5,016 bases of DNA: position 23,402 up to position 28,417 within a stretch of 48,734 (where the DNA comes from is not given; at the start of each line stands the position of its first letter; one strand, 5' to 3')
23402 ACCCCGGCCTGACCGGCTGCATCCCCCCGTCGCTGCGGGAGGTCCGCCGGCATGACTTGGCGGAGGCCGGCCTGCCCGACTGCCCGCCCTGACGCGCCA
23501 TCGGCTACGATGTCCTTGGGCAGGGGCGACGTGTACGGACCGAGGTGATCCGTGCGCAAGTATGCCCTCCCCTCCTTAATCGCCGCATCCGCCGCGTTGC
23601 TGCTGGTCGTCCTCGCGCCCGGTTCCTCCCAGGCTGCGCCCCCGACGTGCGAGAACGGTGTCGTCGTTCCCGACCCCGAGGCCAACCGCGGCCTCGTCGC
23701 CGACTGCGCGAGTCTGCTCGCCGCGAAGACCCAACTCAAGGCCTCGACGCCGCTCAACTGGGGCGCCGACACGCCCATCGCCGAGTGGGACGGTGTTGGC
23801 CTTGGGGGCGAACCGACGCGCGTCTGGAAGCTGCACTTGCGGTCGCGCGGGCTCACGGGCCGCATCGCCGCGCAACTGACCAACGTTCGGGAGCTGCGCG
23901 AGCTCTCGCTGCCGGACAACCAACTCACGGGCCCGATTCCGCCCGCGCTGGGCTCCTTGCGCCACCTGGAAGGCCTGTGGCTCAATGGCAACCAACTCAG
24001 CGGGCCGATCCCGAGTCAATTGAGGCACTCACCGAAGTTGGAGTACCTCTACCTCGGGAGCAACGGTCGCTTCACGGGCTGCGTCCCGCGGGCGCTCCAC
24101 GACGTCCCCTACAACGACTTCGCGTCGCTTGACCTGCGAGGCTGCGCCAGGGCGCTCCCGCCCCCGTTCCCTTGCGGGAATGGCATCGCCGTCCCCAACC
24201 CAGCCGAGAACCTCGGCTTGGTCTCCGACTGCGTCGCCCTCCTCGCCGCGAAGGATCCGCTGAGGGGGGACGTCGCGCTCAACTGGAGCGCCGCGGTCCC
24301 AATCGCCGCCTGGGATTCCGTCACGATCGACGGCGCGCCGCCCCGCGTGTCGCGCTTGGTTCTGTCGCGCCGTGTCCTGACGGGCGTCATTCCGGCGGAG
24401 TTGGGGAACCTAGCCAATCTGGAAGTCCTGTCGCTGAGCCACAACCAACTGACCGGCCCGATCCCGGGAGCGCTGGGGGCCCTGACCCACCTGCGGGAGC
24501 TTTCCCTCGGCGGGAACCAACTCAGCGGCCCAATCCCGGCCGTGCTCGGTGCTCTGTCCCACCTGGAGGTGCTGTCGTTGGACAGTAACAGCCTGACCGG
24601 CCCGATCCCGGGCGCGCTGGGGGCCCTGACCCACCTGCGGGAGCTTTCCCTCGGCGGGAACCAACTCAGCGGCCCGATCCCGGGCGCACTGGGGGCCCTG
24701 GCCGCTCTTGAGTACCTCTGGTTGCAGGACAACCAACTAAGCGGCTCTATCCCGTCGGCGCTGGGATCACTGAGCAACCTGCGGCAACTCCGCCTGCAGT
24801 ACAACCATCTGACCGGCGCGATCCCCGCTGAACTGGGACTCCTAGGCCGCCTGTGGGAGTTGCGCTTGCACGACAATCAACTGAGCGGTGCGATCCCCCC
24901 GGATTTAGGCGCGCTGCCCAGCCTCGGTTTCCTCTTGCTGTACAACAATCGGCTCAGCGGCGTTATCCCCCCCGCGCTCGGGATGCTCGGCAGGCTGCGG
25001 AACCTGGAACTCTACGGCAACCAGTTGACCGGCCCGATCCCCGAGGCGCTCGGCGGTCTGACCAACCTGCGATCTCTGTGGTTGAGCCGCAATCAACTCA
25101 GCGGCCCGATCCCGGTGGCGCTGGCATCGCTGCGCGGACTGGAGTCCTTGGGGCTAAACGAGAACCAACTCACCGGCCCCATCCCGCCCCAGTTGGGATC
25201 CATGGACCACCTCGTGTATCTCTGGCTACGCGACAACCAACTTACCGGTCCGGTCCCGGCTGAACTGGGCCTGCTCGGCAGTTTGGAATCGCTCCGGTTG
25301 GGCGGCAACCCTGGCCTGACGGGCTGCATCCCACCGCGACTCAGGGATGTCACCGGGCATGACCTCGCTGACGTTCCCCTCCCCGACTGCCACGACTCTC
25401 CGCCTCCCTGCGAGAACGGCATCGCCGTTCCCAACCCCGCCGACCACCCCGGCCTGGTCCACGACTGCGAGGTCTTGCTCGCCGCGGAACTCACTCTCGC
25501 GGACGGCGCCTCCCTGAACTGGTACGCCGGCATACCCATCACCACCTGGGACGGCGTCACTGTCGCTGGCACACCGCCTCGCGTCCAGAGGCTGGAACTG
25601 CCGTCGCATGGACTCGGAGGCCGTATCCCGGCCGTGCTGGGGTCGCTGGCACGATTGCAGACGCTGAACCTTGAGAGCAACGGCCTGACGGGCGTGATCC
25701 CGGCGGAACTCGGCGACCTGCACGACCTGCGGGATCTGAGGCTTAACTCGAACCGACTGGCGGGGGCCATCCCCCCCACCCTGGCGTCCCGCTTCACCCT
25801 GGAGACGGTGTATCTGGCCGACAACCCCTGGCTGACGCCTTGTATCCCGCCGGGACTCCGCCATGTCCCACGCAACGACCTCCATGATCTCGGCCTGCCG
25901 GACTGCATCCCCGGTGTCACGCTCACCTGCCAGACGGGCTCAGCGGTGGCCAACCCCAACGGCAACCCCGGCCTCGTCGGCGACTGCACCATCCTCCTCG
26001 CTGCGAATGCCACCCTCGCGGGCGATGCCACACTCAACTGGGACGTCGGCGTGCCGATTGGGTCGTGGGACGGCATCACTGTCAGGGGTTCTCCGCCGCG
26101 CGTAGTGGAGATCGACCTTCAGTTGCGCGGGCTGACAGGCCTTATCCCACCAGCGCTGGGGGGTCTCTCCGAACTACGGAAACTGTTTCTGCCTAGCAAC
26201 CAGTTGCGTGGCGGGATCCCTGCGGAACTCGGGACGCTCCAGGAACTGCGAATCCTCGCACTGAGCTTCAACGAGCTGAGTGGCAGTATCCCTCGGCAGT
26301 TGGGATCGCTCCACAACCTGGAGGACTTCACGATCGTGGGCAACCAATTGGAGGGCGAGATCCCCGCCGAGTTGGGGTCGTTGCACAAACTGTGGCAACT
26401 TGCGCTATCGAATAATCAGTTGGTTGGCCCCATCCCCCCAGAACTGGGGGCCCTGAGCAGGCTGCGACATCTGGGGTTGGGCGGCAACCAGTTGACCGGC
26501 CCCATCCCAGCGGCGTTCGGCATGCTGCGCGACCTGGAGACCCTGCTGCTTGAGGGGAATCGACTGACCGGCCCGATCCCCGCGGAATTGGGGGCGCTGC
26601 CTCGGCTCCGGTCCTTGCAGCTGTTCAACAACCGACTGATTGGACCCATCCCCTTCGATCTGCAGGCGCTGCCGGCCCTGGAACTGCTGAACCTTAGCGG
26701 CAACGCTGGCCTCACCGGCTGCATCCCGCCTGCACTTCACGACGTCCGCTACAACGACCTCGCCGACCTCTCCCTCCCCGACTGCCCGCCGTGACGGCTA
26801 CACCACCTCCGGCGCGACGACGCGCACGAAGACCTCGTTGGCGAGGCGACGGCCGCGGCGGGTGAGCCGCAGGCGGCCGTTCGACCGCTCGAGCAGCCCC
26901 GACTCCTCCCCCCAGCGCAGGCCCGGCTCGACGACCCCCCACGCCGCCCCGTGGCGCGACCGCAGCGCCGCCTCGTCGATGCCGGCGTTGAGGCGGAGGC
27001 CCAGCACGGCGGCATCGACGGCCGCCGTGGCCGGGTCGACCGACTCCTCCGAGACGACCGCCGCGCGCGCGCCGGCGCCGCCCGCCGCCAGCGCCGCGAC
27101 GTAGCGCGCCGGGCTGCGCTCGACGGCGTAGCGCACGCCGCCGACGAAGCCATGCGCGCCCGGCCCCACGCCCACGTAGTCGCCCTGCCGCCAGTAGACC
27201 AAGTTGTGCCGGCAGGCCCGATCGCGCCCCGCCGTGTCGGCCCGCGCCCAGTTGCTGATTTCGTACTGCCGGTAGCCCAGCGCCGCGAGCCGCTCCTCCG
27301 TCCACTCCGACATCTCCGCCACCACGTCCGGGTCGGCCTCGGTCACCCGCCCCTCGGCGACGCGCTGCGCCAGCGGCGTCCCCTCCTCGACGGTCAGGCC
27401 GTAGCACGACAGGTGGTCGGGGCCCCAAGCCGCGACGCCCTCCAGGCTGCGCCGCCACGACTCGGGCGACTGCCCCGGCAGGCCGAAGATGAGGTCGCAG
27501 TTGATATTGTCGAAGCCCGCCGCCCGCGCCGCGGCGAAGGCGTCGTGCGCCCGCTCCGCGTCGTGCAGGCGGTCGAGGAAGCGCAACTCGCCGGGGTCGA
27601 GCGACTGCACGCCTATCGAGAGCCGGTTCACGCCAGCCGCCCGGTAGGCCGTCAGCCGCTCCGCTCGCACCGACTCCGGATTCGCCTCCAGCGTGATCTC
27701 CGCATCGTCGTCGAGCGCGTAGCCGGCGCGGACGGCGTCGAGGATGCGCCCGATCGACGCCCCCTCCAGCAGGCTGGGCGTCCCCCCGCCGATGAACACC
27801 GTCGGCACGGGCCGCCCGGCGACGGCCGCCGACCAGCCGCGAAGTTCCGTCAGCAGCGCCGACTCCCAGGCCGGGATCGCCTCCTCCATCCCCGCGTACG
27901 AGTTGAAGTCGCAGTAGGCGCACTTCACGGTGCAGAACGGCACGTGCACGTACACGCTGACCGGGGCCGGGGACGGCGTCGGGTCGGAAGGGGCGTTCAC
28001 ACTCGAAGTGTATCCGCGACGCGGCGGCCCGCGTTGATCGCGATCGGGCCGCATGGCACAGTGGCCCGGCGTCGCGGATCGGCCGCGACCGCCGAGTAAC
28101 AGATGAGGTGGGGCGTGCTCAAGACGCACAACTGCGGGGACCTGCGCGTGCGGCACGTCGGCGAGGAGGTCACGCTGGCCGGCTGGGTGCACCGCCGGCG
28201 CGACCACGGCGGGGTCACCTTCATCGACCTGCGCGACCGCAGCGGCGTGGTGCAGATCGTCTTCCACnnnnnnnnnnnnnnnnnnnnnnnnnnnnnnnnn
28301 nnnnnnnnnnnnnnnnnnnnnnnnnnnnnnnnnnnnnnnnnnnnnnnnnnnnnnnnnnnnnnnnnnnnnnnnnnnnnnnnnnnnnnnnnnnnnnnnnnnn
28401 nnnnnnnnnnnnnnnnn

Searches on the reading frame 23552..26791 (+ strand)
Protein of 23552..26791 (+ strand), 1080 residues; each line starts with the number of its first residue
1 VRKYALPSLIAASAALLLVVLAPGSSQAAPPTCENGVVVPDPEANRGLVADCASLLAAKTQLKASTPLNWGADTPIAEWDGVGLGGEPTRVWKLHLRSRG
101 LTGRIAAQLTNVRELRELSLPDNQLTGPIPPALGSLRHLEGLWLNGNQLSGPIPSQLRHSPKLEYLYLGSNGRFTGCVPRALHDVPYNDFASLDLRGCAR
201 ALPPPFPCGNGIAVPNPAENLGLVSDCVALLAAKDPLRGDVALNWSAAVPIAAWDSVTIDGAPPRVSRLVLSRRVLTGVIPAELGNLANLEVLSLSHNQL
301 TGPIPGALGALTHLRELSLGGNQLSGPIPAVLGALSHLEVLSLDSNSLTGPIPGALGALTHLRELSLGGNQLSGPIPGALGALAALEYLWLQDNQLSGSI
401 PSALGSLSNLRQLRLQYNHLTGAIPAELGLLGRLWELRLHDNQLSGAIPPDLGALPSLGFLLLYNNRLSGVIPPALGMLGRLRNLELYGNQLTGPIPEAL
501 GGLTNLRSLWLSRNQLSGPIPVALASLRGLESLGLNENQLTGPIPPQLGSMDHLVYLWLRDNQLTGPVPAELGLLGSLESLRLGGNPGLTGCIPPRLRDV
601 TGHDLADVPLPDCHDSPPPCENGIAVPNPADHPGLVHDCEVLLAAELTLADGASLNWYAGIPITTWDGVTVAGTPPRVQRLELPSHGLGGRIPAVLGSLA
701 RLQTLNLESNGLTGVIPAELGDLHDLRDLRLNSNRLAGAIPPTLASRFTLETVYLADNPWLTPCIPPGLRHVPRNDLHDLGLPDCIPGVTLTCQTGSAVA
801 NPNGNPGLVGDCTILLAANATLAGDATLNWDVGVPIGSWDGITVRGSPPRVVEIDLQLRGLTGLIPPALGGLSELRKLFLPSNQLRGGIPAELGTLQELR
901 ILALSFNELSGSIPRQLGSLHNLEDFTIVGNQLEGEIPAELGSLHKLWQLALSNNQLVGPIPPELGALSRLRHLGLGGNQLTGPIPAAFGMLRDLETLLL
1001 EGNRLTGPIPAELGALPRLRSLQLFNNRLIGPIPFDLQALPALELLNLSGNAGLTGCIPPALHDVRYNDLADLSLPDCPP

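Call 6: search_protein_families(library=ncbifam, proteins=[window:23552-26791:+], max_evalue=1)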
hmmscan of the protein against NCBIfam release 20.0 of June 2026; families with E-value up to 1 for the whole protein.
window:23552-26791:+ (1080 aa): 6 families
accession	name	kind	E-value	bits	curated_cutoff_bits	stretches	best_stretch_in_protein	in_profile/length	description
NF041400.1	XopAE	equivalog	4.1e-57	194.2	600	6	399-585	10-194/478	type III secretion system effector XopAE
NF041381.1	XopAC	subfamily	5.9e-57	193.3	450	7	936-1061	80-202/451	XopAC/AvrAC family type III secretion system effector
NF047464.1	FibnectbindLIC11051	equivalog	7.1e-45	153.7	1000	7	287-419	533-661/685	LIC_11051 family fibronectin-binding protein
NF041351.1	XopL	equivalog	3.9e-34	118.2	500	6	865-1055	66-261/497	type III secretion system leucine-rich repeat domain-containing effector XopL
NF033189.1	internalin_A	exception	1.3e-28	99.8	1600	3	284-443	224-371/799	class 1 internalin InlA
NF033188.1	internalin_H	exception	3.3e-15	55.7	1050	2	273-374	151-244/548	InlH/InlC2 family class 1 internalin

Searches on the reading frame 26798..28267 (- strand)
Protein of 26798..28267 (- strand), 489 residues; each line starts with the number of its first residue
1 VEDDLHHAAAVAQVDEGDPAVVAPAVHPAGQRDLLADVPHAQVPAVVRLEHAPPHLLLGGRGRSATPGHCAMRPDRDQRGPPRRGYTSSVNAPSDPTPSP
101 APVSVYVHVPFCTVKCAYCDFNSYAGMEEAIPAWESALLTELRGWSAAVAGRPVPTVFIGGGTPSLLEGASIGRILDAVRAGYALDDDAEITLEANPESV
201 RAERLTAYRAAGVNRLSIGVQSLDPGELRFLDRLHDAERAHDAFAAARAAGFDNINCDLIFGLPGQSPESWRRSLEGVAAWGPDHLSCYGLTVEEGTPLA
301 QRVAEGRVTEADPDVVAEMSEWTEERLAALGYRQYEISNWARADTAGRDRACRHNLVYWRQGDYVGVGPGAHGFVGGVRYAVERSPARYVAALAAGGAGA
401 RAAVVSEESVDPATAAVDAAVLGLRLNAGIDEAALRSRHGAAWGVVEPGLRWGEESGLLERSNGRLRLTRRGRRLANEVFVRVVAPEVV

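Call 20: search_protein_families(library=pfam, proteins=[window:26798-28267:-], max_evalue=0.00001)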
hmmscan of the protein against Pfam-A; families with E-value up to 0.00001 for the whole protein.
window:26798-28267:- (489 aa): 2 families
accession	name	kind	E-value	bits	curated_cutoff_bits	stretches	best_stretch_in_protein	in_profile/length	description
PF04055.27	Radical_SAM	-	5.5e-24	85.6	29.5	1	106-275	1-163/166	Radical SAM superfamily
PF06969.22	HemN_C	-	3.1e-11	43.6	24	1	411-475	2-67/67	HemN C-terminal domain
